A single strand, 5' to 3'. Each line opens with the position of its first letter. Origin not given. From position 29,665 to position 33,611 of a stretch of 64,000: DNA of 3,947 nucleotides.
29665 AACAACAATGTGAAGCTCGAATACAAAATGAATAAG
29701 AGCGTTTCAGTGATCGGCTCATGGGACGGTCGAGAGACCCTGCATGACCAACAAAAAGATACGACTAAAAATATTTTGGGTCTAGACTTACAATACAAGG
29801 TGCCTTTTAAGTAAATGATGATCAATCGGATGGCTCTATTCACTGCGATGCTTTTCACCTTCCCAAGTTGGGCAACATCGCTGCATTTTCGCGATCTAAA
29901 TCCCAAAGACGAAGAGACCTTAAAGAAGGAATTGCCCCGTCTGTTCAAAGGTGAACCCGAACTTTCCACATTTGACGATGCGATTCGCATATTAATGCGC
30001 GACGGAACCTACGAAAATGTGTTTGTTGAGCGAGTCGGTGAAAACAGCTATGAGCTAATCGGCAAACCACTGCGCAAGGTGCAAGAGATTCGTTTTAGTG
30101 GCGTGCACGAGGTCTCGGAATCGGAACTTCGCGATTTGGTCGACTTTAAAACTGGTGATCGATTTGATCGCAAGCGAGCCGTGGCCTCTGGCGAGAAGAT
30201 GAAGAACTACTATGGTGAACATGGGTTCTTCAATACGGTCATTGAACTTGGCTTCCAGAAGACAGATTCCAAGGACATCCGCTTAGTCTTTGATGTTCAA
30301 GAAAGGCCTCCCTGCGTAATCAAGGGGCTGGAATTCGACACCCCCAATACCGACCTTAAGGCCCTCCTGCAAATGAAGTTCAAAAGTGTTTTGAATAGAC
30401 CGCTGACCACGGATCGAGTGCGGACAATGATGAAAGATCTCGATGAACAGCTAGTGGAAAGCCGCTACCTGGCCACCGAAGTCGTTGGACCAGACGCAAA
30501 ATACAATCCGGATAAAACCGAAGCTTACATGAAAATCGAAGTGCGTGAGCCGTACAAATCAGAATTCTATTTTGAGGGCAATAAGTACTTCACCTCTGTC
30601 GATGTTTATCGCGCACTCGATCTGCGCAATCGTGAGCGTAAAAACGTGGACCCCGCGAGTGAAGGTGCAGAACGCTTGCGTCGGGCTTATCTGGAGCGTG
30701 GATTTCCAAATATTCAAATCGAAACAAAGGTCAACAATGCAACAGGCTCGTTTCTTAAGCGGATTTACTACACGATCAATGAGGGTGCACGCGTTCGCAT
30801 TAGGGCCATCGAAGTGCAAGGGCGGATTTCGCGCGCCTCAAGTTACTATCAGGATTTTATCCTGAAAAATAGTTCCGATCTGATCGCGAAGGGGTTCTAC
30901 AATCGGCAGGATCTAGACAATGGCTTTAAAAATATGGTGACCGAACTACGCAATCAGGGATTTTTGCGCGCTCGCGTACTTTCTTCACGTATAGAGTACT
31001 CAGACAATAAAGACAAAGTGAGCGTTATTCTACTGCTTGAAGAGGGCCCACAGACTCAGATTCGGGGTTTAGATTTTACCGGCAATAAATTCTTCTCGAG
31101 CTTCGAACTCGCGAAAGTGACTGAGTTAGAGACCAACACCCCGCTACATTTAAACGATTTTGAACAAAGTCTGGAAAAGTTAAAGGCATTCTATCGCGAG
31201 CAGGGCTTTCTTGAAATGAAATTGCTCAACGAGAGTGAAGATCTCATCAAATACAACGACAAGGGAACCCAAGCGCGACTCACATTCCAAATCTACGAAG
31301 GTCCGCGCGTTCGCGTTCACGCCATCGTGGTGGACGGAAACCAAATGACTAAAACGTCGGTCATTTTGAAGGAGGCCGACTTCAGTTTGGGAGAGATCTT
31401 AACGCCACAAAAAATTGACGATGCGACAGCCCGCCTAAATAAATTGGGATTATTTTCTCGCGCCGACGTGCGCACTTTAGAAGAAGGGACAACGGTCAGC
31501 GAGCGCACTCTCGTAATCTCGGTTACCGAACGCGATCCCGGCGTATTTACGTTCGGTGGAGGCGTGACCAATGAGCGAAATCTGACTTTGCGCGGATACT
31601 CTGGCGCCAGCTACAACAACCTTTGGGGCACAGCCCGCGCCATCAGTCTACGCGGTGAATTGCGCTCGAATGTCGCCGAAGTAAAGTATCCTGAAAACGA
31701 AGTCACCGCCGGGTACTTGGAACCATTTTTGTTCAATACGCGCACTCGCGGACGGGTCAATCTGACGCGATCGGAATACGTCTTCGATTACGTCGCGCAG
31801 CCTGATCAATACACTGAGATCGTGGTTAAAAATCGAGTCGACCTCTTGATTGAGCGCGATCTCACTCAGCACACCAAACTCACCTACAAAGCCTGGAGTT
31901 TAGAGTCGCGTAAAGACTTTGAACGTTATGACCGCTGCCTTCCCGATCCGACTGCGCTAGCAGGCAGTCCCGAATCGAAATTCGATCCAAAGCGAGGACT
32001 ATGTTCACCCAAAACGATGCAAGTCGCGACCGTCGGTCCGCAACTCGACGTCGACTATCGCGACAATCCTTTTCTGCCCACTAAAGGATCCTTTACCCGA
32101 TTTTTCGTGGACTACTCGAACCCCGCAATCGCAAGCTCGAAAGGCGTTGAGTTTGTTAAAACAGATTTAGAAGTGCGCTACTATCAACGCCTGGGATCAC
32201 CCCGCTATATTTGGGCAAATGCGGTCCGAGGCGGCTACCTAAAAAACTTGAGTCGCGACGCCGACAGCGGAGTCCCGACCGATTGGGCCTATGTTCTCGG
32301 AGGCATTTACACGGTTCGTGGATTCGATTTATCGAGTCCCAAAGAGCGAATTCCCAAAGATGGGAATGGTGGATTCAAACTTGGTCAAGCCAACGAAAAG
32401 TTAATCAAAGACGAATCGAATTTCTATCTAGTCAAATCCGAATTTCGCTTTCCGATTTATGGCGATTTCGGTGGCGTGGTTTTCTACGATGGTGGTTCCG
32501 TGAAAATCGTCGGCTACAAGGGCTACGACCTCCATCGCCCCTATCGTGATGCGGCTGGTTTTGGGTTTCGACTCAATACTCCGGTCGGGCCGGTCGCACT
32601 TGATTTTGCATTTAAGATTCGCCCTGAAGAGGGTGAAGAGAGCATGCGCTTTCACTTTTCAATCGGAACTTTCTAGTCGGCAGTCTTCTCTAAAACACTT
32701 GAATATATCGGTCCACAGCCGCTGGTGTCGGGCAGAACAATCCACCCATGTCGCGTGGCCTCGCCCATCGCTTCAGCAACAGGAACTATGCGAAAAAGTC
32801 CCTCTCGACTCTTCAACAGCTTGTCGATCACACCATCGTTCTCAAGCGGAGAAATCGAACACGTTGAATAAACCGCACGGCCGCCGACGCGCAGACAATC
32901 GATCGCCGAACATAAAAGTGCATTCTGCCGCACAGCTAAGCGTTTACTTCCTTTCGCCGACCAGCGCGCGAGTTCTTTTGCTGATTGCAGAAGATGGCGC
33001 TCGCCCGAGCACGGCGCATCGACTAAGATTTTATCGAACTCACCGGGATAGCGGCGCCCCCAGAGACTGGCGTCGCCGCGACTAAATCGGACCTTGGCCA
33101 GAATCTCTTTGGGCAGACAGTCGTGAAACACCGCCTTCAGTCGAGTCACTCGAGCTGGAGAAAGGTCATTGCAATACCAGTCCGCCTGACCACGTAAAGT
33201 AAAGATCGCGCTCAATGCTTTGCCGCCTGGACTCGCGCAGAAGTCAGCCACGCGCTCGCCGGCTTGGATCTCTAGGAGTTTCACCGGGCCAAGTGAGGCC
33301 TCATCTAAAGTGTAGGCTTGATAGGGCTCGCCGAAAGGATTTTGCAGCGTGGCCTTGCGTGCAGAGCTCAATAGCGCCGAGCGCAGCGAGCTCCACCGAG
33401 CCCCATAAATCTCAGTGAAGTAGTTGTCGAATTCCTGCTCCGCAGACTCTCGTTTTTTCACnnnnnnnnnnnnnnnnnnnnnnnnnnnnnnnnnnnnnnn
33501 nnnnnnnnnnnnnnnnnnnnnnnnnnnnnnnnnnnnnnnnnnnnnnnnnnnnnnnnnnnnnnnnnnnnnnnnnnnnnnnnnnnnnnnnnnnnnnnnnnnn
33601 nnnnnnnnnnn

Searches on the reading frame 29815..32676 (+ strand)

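Call 44: search_protein_families(library=pfam, proteins=[window:29815-32676:+], max_evalue=0.001)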
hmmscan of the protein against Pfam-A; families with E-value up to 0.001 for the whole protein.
window:29815-32676:+ (953 aa): 4 families
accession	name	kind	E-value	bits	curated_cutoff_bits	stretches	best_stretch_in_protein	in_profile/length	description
PF07244.20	POTRA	-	3.2e-46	156.3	21.3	4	88-164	2-79/79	Surface antigen variable number repeat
PF01103.29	Omp85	-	1.3e-28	100.9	24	1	602-952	1-323/325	Omp85 superfamily domain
PF08479.16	POTRA_2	-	1.8e-11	44.2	24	0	416-466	3-53/76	POTRA domain, ShlB-type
PF08478.15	POTRA_1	-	0.00013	22.6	23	0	500-553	2-55/69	POTRA domain, FtsQ-type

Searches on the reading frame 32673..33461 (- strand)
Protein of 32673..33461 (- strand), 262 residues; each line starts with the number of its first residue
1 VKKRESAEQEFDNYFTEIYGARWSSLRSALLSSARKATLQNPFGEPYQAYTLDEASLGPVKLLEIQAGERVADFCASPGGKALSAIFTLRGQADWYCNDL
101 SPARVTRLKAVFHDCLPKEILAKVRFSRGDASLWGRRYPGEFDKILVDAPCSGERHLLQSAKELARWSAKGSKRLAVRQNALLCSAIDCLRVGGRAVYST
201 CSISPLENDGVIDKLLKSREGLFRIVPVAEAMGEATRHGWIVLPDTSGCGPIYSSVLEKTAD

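Call 44: search_protein_families(library=pfam, proteins=[window:32673-33461:-], max_evalue=0.001)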
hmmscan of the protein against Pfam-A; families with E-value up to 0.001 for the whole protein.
window:32673-33461:- (262 aa): 1 family
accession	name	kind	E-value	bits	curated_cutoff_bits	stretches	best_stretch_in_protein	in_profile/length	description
PF01189.24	Methyltr_RsmB-F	-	7.8e-27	94.7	27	1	62-253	3-194/199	16S rRNA methyltransferase RsmB/F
